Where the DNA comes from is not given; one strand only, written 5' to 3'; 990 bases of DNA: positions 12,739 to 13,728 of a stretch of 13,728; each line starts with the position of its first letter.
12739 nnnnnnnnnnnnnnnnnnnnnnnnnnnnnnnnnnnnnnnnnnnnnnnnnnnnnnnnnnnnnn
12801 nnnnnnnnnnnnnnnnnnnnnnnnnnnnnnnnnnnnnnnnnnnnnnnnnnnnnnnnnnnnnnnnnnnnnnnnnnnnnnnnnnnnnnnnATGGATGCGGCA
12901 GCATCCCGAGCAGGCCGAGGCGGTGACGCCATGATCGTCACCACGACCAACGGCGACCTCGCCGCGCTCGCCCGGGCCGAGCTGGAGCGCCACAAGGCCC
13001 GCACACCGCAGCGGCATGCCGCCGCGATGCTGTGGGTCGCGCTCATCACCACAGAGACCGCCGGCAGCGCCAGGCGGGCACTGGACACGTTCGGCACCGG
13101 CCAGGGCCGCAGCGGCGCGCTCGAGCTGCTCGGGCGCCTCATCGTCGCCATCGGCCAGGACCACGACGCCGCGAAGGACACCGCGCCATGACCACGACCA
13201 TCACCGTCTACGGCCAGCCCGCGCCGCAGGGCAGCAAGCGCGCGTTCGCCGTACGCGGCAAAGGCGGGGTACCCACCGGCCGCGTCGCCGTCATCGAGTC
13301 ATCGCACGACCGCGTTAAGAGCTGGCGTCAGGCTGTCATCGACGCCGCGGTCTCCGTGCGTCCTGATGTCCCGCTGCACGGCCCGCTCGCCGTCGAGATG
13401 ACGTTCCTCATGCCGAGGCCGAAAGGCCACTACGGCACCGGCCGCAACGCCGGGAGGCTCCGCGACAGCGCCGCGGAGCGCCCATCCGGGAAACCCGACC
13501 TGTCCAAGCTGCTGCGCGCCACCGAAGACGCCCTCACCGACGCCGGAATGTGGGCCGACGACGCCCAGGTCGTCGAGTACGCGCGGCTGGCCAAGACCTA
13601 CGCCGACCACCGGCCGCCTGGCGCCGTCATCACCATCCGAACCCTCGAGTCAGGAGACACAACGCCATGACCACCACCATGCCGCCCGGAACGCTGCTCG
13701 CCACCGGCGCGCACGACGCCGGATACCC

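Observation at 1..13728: The window closes on itself: 25-bp terminal identity with an ORF running in frame across the junction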

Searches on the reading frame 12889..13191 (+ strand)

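Call 9: search_protein_families(library=pfam, max_evalue=0.01, proteins=[window:12889-13191:+])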
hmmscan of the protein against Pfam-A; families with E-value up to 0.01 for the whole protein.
window:12889-13191:+ (100 aa): 0 families

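Call 10: search_protein_families(library=phrogs, max_evalue=0.01, proteins=[window:12889-13191:+])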
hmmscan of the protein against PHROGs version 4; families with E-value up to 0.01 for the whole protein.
window:12889-13191:+ (100 aa): 0 families

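Call 33: search_protein_families(library=pfam, max_evalue=0.05, proteins=[window:12931-13191:+])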
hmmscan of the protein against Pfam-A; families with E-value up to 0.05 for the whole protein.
window:12931-13191:+ (86 aa): 1 family
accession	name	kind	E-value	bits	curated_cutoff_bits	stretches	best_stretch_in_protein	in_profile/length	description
PF19733.4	DUF6223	-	0.013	16.2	27.4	1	11-64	22-74/98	Family of unknown function (DUF6223)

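Call 34: search_protein_families(library=phrogs, max_evalue=0.05, proteins=[window:12931-13191:+])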
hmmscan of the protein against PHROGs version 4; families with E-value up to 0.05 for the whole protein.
window:12931-13191:+ (86 aa): 0 families

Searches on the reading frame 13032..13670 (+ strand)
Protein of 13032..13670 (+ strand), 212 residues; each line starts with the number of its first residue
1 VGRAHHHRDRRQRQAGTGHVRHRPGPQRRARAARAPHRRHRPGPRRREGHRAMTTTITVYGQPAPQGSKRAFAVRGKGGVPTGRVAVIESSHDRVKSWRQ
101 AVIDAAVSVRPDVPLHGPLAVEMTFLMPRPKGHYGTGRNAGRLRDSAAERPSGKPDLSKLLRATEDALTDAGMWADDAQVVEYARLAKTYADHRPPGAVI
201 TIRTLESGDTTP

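Call 9: search_protein_families(library=pfam, max_evalue=0.01, proteins=[window:13032-13670:+])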
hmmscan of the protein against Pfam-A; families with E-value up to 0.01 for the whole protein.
window:13032-13670:+ (212 aa): 1 family
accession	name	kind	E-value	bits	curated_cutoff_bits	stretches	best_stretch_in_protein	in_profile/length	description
PF05866.16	RusA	-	4e-12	47.3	22.8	1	92-203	23-124/124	Endodeoxyribonuclease RusA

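Call 10: search_protein_families(library=phrogs, max_evalue=0.01, proteins=[window:13032-13670:+])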
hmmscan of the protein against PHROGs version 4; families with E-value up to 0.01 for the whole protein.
window:13032-13670:+ (212 aa): 4 families
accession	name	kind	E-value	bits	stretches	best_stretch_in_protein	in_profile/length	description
phrog_140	-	DNA, RNA and nucleotide metabolism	4.4e-29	102.7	1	50-209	34-172/219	RusA-like Holliday junction resolvase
phrog_3055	-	DNA, RNA and nucleotide metabolism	3.6e-15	57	1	47-205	61-211/233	RusA-like Holliday junction resolvase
phrog_34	-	DNA, RNA and nucleotide metabolism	1.2e-07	32.7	1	93-206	105-195/259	RusA-like Holliday junction resolvase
phrog_1532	-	unknown function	7.7e-07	29.8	1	156-183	25-52/80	-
